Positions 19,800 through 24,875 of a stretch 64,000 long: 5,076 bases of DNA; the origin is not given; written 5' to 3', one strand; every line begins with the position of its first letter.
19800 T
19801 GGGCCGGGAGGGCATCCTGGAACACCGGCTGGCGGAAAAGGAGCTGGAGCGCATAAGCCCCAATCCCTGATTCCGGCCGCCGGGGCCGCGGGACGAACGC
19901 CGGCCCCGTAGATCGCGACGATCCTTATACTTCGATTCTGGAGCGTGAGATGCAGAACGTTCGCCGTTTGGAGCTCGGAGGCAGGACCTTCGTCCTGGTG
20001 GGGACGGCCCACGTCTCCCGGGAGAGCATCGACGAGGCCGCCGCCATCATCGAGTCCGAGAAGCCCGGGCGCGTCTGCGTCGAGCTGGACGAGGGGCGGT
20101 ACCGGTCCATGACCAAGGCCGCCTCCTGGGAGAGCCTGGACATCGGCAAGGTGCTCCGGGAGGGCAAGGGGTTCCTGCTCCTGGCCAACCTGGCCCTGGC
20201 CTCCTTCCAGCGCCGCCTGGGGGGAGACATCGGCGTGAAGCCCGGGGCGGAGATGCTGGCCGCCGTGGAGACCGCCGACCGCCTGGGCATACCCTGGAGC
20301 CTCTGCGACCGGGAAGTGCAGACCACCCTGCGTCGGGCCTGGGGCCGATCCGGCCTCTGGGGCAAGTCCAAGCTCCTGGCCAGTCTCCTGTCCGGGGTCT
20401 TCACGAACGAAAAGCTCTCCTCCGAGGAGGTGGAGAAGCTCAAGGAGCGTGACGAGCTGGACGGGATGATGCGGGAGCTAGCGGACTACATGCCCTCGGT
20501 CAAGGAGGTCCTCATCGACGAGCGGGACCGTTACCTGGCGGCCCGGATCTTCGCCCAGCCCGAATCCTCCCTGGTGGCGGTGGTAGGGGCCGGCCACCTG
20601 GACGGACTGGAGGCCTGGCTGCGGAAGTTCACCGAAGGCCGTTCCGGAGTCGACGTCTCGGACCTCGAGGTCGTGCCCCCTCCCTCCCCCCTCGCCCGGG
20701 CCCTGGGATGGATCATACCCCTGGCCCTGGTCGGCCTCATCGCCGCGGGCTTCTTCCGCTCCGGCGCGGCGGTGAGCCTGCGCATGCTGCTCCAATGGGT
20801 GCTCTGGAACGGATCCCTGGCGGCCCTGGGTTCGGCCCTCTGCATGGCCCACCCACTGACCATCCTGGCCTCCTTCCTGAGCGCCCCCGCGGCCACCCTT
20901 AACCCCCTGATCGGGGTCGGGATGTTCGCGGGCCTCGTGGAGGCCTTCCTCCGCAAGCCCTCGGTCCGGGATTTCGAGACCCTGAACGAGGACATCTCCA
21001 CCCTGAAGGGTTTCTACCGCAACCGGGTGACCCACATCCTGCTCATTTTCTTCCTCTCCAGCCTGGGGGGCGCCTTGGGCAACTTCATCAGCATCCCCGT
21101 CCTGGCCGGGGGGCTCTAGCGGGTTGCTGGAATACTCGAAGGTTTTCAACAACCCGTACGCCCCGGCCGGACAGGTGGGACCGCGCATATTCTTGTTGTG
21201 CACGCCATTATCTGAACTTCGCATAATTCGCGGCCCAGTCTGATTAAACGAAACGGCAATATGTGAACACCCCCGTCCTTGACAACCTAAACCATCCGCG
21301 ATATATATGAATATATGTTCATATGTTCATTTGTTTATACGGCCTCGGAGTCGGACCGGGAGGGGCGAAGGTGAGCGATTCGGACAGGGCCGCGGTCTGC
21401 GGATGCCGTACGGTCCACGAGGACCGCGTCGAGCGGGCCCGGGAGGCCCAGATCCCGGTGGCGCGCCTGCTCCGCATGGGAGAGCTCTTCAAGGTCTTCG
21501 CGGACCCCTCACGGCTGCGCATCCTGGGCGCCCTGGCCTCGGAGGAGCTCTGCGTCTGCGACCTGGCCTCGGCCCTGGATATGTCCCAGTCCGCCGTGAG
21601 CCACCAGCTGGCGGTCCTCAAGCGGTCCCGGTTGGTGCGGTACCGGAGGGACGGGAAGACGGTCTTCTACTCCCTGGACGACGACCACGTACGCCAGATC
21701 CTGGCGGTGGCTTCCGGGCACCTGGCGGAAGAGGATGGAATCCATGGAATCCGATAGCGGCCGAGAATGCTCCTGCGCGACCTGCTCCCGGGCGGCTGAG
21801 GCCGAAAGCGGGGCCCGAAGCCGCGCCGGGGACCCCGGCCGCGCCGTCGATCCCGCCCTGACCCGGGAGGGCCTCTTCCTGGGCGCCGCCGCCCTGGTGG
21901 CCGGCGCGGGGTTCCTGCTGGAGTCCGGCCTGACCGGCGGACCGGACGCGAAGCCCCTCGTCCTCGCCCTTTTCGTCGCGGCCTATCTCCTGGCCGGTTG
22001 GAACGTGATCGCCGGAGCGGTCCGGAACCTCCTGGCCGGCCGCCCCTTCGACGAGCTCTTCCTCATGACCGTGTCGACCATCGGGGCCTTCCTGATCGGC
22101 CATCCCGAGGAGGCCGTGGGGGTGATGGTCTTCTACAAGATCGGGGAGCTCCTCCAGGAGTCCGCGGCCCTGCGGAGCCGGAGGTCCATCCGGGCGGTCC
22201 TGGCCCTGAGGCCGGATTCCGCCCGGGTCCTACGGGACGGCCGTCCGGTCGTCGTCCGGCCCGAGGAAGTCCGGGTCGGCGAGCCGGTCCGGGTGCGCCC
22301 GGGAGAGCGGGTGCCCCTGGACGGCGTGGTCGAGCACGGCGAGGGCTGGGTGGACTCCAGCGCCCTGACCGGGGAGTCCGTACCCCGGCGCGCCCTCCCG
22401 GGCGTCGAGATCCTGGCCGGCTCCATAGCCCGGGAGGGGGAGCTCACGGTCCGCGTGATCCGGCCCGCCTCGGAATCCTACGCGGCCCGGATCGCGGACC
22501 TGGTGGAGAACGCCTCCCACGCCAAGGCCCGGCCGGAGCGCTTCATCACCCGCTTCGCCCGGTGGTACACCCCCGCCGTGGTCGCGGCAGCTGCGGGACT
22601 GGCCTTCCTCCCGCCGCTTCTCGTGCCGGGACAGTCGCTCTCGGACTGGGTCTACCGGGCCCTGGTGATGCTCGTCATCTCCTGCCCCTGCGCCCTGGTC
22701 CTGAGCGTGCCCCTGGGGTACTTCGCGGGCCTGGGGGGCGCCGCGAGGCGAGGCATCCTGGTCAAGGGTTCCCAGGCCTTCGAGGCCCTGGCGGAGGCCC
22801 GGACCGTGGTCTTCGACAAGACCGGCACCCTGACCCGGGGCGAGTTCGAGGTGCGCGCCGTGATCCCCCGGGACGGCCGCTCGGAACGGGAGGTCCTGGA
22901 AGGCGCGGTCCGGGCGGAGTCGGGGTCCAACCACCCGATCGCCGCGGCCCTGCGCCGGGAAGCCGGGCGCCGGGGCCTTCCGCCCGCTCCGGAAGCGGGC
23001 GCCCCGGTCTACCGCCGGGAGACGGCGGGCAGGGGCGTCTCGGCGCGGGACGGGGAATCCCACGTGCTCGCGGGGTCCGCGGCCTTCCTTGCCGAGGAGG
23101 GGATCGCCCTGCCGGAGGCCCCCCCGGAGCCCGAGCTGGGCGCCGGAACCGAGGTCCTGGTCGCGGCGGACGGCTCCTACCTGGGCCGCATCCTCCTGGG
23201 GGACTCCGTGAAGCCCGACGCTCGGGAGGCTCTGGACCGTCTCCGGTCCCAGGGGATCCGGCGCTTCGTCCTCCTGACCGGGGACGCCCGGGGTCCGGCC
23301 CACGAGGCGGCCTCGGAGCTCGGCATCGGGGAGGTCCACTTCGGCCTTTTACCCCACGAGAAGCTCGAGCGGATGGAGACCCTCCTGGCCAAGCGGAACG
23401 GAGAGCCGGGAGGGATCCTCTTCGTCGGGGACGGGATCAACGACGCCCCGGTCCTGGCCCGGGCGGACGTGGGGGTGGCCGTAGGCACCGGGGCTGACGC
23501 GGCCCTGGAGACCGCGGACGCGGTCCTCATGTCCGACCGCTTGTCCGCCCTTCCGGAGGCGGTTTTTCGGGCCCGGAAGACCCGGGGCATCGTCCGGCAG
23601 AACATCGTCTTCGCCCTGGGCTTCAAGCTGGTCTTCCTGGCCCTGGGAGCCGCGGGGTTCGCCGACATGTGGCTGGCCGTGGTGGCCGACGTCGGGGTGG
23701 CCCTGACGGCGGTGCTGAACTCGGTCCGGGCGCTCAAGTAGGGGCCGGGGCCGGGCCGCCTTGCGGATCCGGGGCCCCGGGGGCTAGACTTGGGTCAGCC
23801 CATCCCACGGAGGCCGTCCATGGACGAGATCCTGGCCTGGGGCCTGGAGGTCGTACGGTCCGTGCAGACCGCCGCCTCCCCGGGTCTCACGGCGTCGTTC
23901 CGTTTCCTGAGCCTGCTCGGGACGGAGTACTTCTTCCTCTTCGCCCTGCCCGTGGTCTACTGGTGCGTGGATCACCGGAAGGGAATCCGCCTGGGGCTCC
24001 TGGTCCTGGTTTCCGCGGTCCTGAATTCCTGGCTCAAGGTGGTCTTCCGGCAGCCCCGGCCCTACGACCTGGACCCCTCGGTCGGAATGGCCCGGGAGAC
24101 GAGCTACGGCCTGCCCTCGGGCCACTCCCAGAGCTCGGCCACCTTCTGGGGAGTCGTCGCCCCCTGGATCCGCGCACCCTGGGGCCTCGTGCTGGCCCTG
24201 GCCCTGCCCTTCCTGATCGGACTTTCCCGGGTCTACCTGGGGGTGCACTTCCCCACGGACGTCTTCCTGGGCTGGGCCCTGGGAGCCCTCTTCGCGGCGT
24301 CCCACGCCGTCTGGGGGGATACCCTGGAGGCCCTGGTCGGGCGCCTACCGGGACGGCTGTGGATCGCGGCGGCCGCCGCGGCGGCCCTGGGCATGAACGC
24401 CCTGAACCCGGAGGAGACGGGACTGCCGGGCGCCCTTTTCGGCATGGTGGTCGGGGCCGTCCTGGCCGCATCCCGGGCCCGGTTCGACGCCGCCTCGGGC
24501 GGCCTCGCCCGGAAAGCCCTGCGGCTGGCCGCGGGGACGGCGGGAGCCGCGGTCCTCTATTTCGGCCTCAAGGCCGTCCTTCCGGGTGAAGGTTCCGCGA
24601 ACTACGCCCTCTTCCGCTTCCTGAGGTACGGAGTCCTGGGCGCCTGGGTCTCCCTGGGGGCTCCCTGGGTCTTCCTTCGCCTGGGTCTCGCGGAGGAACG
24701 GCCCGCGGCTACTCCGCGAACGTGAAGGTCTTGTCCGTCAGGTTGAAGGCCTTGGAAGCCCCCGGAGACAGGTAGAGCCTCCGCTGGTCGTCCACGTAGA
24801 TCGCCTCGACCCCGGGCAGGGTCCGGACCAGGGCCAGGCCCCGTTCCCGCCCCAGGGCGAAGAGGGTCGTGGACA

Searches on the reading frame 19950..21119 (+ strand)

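Call 27: search_protein_families(library=pfam, proteins=[window:19950-21119:+], max_evalue=0.001)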
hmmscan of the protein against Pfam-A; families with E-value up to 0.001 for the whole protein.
window:19950-21119:+ (389 aa): 1 family
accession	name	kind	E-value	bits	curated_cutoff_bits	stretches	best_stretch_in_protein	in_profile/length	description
PF01963.22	TraB_PrgY_gumN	-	2.6e-31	109.9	26.8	1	6-219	4-246/263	TraB/PrgY/gumN family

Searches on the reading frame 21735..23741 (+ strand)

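Call 27: search_protein_families(library=pfam, proteins=[window:21735-23741:+], max_evalue=0.001)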
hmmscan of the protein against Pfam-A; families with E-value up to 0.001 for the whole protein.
window:21735-23741:+ (668 aa): 4 families
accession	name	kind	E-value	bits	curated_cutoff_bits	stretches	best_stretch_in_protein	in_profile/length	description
PF00122.25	E1-E2_ATPase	-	2.6e-45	154.6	28.1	1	158-339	2-181/181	E1-E2 ATPase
PF00702.32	Hydrolase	-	4.9e-29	102.5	26.4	1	356-578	2-191/191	haloacid dehalogenase-like hydrolase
PF08282.18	Hydrolase_3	-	5.4e-06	26.7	20.9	1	543-600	188-245/255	haloacid dehalogenase-like hydrolase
PF12710.13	HAD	-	0.0005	21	27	0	492-574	86-188/189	haloacid dehalogenase-like hydrolase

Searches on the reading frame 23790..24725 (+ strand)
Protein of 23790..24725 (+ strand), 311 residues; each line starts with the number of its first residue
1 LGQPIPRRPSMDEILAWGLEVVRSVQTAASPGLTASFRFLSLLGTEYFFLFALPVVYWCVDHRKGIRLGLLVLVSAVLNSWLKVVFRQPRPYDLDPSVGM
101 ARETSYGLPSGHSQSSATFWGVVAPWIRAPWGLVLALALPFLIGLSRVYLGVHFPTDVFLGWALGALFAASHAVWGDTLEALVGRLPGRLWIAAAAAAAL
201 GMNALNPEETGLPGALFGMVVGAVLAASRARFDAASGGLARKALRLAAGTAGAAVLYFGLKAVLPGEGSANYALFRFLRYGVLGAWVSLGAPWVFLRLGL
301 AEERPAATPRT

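Call 27: search_protein_families(library=pfam, proteins=[window:23790-24725:+], max_evalue=0.001)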
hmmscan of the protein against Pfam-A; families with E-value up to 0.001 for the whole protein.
window:23790-24725:+ (311 aa): 2 families
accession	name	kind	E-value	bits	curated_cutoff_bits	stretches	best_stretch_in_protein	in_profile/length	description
PF01569.27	PAP2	-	8.6e-22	77.7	27.2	1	66-171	3-120/130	PAP2 superfamily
PF14378.12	PAP2_3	-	6.3e-05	23.3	27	1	105-169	124-188/190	PAP2 superfamily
